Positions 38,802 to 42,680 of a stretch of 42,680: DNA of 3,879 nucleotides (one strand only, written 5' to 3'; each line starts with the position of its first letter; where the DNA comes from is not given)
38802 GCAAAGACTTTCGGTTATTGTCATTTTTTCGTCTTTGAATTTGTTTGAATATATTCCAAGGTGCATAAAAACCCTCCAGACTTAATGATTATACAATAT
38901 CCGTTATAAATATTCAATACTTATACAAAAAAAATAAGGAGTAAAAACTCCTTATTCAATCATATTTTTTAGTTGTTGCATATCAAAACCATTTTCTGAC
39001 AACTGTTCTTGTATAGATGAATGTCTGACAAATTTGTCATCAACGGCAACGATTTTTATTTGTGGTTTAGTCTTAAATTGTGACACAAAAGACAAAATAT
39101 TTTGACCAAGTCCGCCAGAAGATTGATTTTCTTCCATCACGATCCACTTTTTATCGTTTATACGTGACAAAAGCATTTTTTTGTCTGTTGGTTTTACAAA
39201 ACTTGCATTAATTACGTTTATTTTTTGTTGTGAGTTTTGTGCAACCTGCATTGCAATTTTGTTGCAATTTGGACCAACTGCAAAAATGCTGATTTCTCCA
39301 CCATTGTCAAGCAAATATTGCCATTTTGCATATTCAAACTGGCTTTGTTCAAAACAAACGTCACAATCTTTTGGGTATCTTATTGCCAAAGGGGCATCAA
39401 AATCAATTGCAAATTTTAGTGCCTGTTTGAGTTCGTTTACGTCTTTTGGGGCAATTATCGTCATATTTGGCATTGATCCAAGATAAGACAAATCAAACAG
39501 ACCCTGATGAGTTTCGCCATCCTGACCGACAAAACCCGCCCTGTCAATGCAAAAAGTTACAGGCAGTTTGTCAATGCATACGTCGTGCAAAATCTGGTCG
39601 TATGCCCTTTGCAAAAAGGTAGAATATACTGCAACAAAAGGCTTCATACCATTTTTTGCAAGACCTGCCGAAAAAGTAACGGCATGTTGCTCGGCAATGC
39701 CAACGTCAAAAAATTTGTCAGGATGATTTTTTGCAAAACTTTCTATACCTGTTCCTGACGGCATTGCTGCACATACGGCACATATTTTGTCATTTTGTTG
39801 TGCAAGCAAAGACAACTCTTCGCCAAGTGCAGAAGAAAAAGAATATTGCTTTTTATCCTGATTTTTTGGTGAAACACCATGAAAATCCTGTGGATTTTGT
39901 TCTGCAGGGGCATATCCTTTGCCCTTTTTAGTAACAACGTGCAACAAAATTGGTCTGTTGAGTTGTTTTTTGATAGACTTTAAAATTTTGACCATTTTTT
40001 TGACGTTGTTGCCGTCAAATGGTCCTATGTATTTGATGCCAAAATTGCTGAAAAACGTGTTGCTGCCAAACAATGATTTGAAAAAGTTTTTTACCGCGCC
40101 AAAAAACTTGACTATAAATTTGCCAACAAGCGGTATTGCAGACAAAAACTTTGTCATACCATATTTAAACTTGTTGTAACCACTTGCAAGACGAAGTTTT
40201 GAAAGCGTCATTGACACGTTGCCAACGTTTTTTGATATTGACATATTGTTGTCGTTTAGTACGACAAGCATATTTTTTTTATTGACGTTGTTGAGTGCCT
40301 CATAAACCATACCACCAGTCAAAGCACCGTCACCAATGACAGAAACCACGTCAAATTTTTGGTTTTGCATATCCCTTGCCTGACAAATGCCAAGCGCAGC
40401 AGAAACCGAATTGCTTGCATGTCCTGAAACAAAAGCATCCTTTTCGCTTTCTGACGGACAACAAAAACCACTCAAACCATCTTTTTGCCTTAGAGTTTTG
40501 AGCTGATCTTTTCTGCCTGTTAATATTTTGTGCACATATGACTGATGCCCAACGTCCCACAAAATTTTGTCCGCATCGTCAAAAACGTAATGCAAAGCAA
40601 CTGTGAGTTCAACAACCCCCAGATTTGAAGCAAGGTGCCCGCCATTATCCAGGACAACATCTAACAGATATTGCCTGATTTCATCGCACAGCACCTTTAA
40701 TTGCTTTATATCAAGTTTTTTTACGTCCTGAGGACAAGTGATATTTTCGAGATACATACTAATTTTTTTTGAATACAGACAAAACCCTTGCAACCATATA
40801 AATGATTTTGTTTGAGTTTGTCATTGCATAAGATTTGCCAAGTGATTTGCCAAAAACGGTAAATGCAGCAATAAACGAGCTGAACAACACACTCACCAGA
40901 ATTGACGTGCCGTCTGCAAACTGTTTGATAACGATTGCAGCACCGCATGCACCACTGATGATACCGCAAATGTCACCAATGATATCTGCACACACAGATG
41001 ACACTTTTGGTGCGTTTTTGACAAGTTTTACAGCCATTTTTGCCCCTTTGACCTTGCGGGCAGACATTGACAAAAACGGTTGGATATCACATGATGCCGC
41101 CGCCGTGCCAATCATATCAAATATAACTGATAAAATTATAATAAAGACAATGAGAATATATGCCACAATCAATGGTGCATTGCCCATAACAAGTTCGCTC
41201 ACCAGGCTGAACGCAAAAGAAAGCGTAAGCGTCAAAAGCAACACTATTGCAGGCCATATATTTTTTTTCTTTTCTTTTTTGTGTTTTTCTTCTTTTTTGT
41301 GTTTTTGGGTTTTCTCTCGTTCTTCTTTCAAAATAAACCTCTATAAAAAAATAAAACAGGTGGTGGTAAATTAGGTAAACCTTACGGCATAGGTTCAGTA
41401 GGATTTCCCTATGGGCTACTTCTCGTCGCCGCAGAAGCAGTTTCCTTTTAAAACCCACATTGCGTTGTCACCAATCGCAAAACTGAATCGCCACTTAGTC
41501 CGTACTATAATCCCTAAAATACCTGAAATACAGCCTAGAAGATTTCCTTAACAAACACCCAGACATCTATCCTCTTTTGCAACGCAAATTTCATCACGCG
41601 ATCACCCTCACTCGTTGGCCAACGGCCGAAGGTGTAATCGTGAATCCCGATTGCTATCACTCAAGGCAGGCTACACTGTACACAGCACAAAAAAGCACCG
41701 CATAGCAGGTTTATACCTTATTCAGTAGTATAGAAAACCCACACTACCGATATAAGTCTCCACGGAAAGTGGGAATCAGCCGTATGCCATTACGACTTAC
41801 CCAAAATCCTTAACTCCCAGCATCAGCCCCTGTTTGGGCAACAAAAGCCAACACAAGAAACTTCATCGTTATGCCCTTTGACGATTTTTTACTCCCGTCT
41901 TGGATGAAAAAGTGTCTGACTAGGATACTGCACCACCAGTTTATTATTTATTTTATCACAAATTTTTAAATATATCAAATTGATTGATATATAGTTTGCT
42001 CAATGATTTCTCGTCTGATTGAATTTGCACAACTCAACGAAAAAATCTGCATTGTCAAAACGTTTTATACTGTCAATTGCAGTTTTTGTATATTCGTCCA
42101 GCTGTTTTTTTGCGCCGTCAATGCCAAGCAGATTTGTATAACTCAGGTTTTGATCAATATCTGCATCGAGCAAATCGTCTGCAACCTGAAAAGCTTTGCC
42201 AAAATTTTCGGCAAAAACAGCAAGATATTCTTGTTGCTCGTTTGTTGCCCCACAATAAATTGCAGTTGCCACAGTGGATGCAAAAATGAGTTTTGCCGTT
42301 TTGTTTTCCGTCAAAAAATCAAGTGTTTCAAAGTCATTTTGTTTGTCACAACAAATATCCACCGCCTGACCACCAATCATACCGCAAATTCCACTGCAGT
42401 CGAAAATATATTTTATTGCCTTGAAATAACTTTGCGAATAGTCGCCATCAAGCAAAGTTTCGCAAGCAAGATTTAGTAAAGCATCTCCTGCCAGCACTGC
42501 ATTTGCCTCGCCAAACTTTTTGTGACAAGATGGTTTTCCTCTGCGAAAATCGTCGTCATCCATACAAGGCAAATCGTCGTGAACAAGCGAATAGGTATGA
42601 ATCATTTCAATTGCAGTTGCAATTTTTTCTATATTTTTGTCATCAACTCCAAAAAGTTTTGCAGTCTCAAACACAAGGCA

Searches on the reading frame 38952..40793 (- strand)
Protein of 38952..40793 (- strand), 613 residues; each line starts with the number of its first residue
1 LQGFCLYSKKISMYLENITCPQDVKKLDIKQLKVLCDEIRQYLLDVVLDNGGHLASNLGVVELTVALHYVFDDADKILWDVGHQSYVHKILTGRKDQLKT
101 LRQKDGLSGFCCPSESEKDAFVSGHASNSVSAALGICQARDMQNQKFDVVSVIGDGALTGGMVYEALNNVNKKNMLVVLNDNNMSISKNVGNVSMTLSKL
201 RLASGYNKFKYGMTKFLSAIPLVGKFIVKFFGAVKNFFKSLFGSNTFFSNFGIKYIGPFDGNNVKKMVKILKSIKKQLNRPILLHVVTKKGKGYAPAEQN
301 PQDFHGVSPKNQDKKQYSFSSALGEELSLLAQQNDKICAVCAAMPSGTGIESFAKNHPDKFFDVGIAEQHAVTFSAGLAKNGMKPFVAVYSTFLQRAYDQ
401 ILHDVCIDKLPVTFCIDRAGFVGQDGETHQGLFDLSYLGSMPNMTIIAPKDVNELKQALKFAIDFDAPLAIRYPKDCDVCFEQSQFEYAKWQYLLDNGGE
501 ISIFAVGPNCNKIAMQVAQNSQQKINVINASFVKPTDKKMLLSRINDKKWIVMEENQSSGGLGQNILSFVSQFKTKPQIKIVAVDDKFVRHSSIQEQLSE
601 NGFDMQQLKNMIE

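Call 4: search_protein_families(library=pfam, proteins=[window:38952-40793:-])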
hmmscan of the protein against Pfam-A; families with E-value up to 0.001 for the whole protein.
window:38952-40793:- (613 aa): 4 families
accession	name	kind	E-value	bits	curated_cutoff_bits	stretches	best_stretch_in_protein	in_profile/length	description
PF13292.11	DXP_synthase_N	-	5.2e-107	357.6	21.2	1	15-288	1-274/274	1-deoxy-D-xylulose-5-phosphate synthase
PF02779.29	Transket_pyr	-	1.6e-44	152.1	27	1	317-475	3-169/174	Transketolase, pyrimidine binding domain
PF02780.25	Transketolase_C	-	2.7e-11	43.9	25.9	1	496-606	7-122/124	Transketolase, C-terminal domain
PF00456.26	Transketolase_N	-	8.5e-05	22.1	22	0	252-316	207-270/334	Transketolase, thiamine diphosphate binding domain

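Call 5: search_protein_families(library=ncbifam, proteins=[window:38952-40793:-])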
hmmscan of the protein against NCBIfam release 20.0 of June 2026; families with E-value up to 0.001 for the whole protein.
window:38952-40793:- (613 aa): 10 families
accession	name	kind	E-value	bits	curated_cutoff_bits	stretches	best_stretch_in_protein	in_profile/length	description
TIGR00204.1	dxs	equivalog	6.8e-208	692.1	465.95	1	17-612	3-611/616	1-deoxy-D-xylulose-5-phosphate synthase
NF003933.0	PRK05444.2-2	equivalog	4.8e-179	596.8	395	1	11-612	4-601/606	1-deoxy-D-xylulose-5-phosphate synthase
NF008968.0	PRK12315.1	subfamily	2.4e-145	485.1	510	2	244-609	200-574/582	1-deoxy-D-xylulose-5-phosphate synthase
NF004559.0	PRK05899.2-5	equivalog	3.9e-52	177.4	488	2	316-610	317-618/627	transketolase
NF004556.0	PRK05899.2-2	equivalog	1.1e-28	99.9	575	1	318-612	323-634/639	transketolase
NF004558.0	PRK05899.2-4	equivalog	3.1e-17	62.2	788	1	350-612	382-646/651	transketolase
TIGR00232.1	tktlase_bact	equivalog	1.7e-15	56.4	682.25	1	352-557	389-596/654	transketolase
NF006667.0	PRK09212.1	subfamily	3.6e-07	29.4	321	1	358-572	50-278/327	pyruvate dehydrogenase complex E1 component subunit beta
TIGR03181.1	PDH_E1_alph_x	equivalog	9.4e-06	24.7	411.35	1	126-193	124-193/341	pyruvate dehydrogenase (acetyl-transferring) E1 component subunit alpha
TIGR03182.1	PDH_E1_alph_y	equivalog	9.7e-06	24.7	393.85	1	118-190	102-178/315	pyruvate dehydrogenase (acetyl-transferring) E1 component subunit alpha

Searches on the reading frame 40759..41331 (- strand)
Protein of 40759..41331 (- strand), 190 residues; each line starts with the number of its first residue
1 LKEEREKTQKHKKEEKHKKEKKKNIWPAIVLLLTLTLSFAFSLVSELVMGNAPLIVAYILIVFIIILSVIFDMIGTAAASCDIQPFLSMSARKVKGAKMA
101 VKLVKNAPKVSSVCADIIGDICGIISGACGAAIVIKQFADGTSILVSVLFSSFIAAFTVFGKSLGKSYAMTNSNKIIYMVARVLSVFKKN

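Call 4: search_protein_families(library=pfam, proteins=[window:40759-41331:-])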
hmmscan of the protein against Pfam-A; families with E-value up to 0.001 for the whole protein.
window:40759-41331:- (190 aa): 1 family
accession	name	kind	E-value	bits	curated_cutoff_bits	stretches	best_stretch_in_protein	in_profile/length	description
PF01595.25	CNNM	-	9.3e-10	38.9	28.4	1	59-188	1-128/181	Cyclin M transmembrane N-terminal domain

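Call 5: search_protein_families(library=ncbifam, proteins=[window:40759-41331:-])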
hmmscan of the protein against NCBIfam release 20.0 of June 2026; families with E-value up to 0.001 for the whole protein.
window:40759-41331:- (190 aa): 0 families

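Call 17: find_related_loci(query=window:40762-41331:-, collection=genome_contigs, flank=4000)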
Query window:40762-41331:- (190 aa) in genome_contigs; peptide patterns used: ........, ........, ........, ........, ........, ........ (x = any residue, [..] = any of these).
228 stretches matched a pattern; 11 encode a relative of the query (tblastn E <= 1e-3); 11 distinct loci.
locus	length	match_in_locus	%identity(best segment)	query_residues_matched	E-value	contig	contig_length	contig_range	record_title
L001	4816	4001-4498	91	25-190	3e-87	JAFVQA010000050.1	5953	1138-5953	MAG: Clostridia bacterium isolate RGIG5290 Sheep_Colon-2__c250497, whole genome shotgun sequence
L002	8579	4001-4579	64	10-190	1e-71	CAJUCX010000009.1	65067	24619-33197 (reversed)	MAG TPA_asm: uncultured Christensenellaceae bacterium isolate MGBC129327 genome assembly, contig: MGBC129327.9, whole ge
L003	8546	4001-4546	51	3-189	5e-59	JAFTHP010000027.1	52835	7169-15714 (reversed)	MAG: Clostridia bacterium isolate RGIG3826 Roe_deer_Cecum-1__c429418, whole genome shotgun sequence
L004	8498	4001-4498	53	25-189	2e-51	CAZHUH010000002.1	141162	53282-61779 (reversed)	MAG TPA_asm: uncultured Oscillospiraceae bacterium isolate SRP222994_co1_570 genome assembly, contig: NODE_69_length_141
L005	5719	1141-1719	45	1-189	6e-49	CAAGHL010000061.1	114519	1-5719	MAG TPA_asm: Clostridia bacterium, isolate HGM11380, WGS project CAAGHL010000000 data, contig: SRS476271_15_k119_233659,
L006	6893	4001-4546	46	12-189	3e-47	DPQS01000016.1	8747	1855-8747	MAG TPA_asm: Clostridiales bacterium isolate UBA11477 contig_27319, whole genome shotgun sequence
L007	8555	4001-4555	41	1-185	1e-39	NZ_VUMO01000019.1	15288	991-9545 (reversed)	Pseudoramibacter porci strain RF-744-FAT-4 seq19, whole genome shotgun sequence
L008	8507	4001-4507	54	26-189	1e-44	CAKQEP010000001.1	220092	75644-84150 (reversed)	MAG: uncultured Clostridia bacterium isolate REFINED_METABAT215_TOP10_CONTIGS_1500_ASSEMBLY_K77_MERGED__Hadza_MoBio_hadz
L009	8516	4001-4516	46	20-189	8e-37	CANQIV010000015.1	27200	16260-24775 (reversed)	MAG: uncultured Bacilli bacterium isolate Lapin-027__bin54 genome assembly, contig: Lapin-027__NODE_1447_length_27200_co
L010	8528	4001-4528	40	13-189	6e-31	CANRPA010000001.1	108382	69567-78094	MAG: uncultured Bacilli bacterium isolate Lapin-019__bin10 genome assembly, contig: Lapin-019__NODE_63_length_108382_cov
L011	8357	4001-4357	44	69-185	2e-26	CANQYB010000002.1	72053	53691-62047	MAG: uncultured Bacilli bacterium isolate Lapin-016__bin23 genome assembly, contig: Lapin-016__NODE_323_length_72053_cov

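Call 18: find_encoding_contigs(protein=window:40762-41331:-, flank=10000, max_places=4)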
Protein window:40762-41331:- (190 aa): 2 contigs read that carry it; 2 places shown.
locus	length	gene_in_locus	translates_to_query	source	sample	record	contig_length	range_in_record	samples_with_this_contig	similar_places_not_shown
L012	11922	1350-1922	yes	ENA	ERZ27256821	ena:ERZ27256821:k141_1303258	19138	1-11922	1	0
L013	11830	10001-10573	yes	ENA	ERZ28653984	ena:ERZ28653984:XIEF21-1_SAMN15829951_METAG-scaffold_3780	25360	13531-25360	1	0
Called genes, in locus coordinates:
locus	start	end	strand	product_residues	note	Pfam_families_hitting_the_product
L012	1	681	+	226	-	PF00348:polyprenyl_synt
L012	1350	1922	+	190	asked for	PF01595:CNNM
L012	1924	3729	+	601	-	PF13292:DXP_synthase_N, PF02779:Transket_pyr, PF02780:Transketolase_C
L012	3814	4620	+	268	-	PF01513:NAD_kinase, PF20143:NAD_kinase_C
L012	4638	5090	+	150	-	PF01316:Arg_repressor, PF02863:Arg_repressor_C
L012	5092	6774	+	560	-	PF02463:SMC_N, PF13476:AAA_23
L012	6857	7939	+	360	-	PF00595:PDZ (weak), PF13180:PDZ_2 (faint), PF17820:PDZ_6, PF05580:Peptidase_S55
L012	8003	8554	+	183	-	-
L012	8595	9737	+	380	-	PF00768:Peptidase_S11, PF13354:Beta-lactamase2, PF07943:PBP5_C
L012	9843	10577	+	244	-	PF02163:Peptidase_M50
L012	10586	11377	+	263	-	PF02616:SMC_ScpA, PF04824:Rad21_Rec8 (weak)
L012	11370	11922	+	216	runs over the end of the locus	PF04079:SMC_ScpB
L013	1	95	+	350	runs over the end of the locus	PF01321:Creatinase_N, PF00557:Peptidase_M24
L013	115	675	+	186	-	PF08207:EFP_N, PF01132:EFP, PF09285:Elong-fact-P_C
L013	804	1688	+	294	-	PF19568:Spore_III_AA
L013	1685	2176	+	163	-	PF09548:Spore_III_AB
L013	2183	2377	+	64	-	PF06686:SpoIIIAC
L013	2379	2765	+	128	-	PF06686:SpoIIIAC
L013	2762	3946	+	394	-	PF09546:Spore_III_AE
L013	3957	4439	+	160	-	PF09581:Spore_III_AF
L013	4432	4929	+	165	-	-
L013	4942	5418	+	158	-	PF12685:SpoIIIAH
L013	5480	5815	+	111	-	PF03780:Asp23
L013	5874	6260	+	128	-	PF01029:NusB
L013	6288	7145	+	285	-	PF00763:THF_DHG_CYH, PF02882:THF_DHG_CYH_C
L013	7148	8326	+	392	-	PF13742:tRNA_anti_2, PF01336:tRNA_anti-codon, PF02601:Exonuc_VII_L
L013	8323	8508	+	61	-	PF02609:Exonuc_VII_S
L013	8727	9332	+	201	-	PF00348:polyprenyl_synt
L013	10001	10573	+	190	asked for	PF01595:CNNM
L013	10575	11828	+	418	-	?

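Call 41: search_protein_families(library=pfam, proteins=[L009:2264-3514:+, L009:3539-3991:+, L009:4530-5462:+, L009:5580-7493:+, L010:2459-3718:+, L010:3752-3982:+, L010:4542-5474:+, L009:3998-4522:+], max_evalue=0.00001)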
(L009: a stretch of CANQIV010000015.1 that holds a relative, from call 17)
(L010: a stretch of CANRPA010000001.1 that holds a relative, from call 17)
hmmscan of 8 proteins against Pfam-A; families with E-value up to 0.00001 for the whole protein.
L009:2264-3514:+ (416 aa): 1 family
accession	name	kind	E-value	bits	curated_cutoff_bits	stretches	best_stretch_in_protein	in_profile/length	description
PF01522.26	Polysacc_deac_1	-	4.4e-10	40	23.1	1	255-376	4-123/124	Polysaccharide deacetylase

L009:3539-3991:+ (150 aa): 0 families

L009:4530-5462:+ (310 aa): 1 family
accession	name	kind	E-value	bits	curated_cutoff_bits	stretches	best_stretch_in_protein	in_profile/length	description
PF16403.11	Bact_surface_Ig-like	-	2.9e-16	59.7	27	1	160-231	9-71/71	Bacterial surface protein, Ig-like domain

L009:5580-7493:+ (637 aa): 4 families
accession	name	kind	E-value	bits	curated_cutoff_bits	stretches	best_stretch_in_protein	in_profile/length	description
PF00204.31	DNA_gyraseB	-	1.2e-59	201.1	27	1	218-388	1-172/173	DNA gyrase B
PF00986.26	DNA_gyraseB_C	-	3.1e-28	98.1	29.8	1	561-622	2-63/63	DNA gyrase B subunit, carboxyl terminus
PF01751.28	Toprim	-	5e-19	68.7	23.1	1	419-529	1-94/96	Toprim domain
PF02518.31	HATPase_c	-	2.5e-16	60.5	26.4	1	30-170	2-108/111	Histidine kinase-, DNA gyrase B-, and HSP90-like ATPase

L010:2459-3718:+ (419 aa): 1 family
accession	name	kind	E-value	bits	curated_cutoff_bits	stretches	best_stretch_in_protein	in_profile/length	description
PF01522.26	Polysacc_deac_1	-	9.2e-11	42.2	23.1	1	257-378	4-123/124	Polysaccharide deacetylase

L010:3752-3982:+ (76 aa): 0 families

L010:4542-5474:+ (310 aa): 2 families
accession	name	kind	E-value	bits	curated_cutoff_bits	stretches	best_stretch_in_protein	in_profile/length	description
PF16403.11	Bact_surface_Ig-like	-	1.5e-15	57.4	27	2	160-231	9-71/71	Bacterial surface protein, Ig-like domain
PF07963.17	N_methyl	-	1.8e-06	27.7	21.2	1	2-26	3-27/27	Prokaryotic N-terminal methylation motif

L009:3998-4522:+ (174 aa): 1 family
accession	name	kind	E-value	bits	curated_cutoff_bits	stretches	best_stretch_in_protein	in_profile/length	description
PF01595.25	CNNM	-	5.2e-06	26.7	28.4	1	41-172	1-128/181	Cyclin M transmembrane N-terminal domain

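Call 48: search_solved_structures(query=window:40762-41331:-, max_evalue=1, show_alignments=1)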
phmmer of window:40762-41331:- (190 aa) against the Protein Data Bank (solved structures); distinct sequences matched with E-value up to 1: 1.
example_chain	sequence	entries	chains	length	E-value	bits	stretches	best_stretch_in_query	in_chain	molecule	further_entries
8j07_m7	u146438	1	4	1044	0.99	12.9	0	70-152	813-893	Outer dynein arm-docking complex subunit 2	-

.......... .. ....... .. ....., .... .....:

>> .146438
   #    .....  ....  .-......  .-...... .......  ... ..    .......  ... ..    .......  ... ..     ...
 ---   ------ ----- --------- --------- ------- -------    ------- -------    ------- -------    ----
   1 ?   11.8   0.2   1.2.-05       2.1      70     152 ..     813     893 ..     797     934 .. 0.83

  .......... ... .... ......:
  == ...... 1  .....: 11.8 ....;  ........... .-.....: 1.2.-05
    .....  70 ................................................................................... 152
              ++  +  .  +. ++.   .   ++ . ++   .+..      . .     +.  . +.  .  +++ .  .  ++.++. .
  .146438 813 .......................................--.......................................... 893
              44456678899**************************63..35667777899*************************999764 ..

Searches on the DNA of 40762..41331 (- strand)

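Call 19: search_rna_families(sources=[L001, L002, L003, L004, L005, L006, L007, L008, L009, L010, L011, L012, L013], threshold=gathering)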
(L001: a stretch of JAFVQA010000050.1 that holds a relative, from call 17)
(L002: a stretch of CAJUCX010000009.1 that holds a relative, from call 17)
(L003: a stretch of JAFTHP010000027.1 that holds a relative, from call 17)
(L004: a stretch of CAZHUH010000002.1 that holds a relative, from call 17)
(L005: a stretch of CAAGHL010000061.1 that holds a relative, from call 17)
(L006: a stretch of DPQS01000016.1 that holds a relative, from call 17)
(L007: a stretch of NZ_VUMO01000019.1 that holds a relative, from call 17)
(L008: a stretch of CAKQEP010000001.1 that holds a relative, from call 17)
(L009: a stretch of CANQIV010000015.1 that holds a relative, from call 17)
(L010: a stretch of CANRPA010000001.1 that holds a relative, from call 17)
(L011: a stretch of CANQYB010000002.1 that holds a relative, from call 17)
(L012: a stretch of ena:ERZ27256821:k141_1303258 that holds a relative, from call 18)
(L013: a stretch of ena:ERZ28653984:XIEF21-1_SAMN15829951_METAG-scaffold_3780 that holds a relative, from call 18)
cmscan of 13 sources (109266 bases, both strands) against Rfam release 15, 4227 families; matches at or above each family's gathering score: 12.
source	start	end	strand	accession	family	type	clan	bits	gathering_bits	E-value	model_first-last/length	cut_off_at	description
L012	729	1337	+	RF01071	OLE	Gene;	-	466.1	50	2.1e-133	1-616/616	no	Ornate Large Extremophilic RNA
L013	9380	9988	+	RF01071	OLE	Gene;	-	466.1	50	2.1e-133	1-616/616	no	Ornate Large Extremophilic RNA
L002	3386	3988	+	RF01071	OLE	Gene;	-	462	50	3.5e-132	1-616/616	no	Ornate Large Extremophilic RNA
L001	3301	3913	+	RF01071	OLE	Gene;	-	455.3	50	3.4e-130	1-616/616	no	Ornate Large Extremophilic RNA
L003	3254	3863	+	RF01071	OLE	Gene;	-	448.7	50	2.9e-128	1-616/616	no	Ornate Large Extremophilic RNA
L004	2909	3523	+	RF01071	OLE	Gene;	-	435.1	50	3.2e-124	1-616/616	no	Ornate Large Extremophilic RNA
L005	46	656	+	RF01071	OLE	Gene;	-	433.4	50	1e-123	1-616/616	no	Ornate Large Extremophilic RNA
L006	3195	3807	+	RF01071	OLE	Gene;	-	428.9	50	2.2e-122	1-616/616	no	Ornate Large Extremophilic RNA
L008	3207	3816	+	RF01071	OLE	Gene;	-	409.5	50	1.3e-116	1-616/616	no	Ornate Large Extremophilic RNA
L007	3261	3913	+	RF01071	OLE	Gene;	-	390.4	50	6.1e-111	1-616/616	no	Ornate Large Extremophilic RNA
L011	3472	3852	+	RF01071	OLE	Gene;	-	134.2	50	6.2e-35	1-616/616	no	Ornate Large Extremophilic RNA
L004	4973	5046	-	RF00005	tRNA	Gene; tRNA;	CL00001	70.7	29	3.3e-13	1-71/71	no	tRNA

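Call 35: search_rna_families(sources=[L009, L010, L011], threshold=evalue, max_evalue=0.01)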
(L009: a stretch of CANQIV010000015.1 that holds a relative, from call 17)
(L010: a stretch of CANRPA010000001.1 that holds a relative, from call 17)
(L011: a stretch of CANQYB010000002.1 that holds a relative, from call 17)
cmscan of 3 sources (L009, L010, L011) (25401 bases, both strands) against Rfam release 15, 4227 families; matches with E-value up to 0.01: 1.
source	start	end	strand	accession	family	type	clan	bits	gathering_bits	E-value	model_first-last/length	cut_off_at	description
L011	3472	3852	+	RF01071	OLE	Gene;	-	134.2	50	1.4e-35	1-616/616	no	Ornate Large Extremophilic RNA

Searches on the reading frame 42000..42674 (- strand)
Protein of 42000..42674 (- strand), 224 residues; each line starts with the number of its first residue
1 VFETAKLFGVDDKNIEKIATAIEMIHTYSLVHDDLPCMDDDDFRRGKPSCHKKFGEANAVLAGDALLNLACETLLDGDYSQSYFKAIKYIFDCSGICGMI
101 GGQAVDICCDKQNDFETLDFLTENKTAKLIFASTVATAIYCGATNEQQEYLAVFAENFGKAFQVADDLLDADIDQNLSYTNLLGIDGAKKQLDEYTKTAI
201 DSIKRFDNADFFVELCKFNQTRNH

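Call 4: search_protein_families(library=pfam, proteins=[window:42000-42674:-])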
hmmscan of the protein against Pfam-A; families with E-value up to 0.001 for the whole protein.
window:42000-42674:- (224 aa): 1 family
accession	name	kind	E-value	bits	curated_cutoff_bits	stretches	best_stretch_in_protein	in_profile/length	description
PF00348.22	polyprenyl_synt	-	6.2e-38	130.9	27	1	4-174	27-194/251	Polyprenyl synthetase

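Call 5: search_protein_families(library=ncbifam, proteins=[window:42000-42674:-])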
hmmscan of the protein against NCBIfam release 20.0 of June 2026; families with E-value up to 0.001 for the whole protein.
window:42000-42674:- (224 aa): 16 families
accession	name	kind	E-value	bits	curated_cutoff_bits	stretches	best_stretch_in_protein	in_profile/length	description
NF045485.1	FPPsyn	subfamily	1.3e-61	208.3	275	1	2-224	46-288/288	farnesyl diphosphate synthase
NF045685.1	GGPPSynCrtE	equivalog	4.1e-45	154.1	460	1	7-223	56-292/293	geranylgeranyl diphosphate synthase CrtE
NF007877.0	PRK10581.1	equivalog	3.8e-44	151.1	321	1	2-200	53-271/299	(2E,6E)-farnesyl diphosphate synthase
NF041169.1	f2_encap_cargo4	exception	1e-38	133.5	450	1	5-170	62-224/334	family 2 encapsulin nanocompartment cargo protein polyprenyl transferase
NF040698.1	IdsA_Meth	equivalog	2.8e-37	128.7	468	1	4-175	53-226/328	short chain isoprenyl diphosphate synthase IdsA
NF041003.1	GGPP_syn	equivalog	1.5e-29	103.2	500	1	4-170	51-218/326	geranylgeranyl diphosphate synthase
NF040789.2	gerfarn_diphsyn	equivalog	7.8e-28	97.6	560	1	14-172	83-240/345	geranylfarnesyl diphosphate synthase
NF045549.1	GGPPsyn_IdsB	equivalog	4.3e-21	75.4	475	1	4-170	76-240/346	geranylgeranyl diphosphate synthase IdsB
TIGR02749.1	prenyl_cyano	equivalog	1.1e-20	74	383.2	1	16-171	70-219/322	solanesyl diphosphate synthase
NF042417.1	NPPPS_Mycobact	equivalog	1.4e-19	70.3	600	1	18-178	82-235/335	nonaprenyl/(2E,6E)-farnesyl/geranylgeranyl diphosphat synthase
NF008140.0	PRK10888.1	equivalog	6.8e-19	68.3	412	1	5-176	56-221/323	octaprenyl diphosphate synthase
TIGR02748.1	GerC3_HepT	equivalog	1.6e-18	66.9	456.55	1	7-170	57-214/319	heptaprenyl diphosphate synthase component II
NF040627.1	GFPS_Meth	equivalog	9.9e-17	61.3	600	1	18-170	65-209/285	geranylfarnesyl diphosphate synthase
NF045628.1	HxpDPsynlarge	equivalog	1.6e-16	60.2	500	1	11-172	53-208/311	hexaprenyl-diphosphate synthase large subunit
NF040936.1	hexpp_archaea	equivalog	3e-10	39.9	400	1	8-205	56-233/275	hexaprenyl pyrophosphate synthase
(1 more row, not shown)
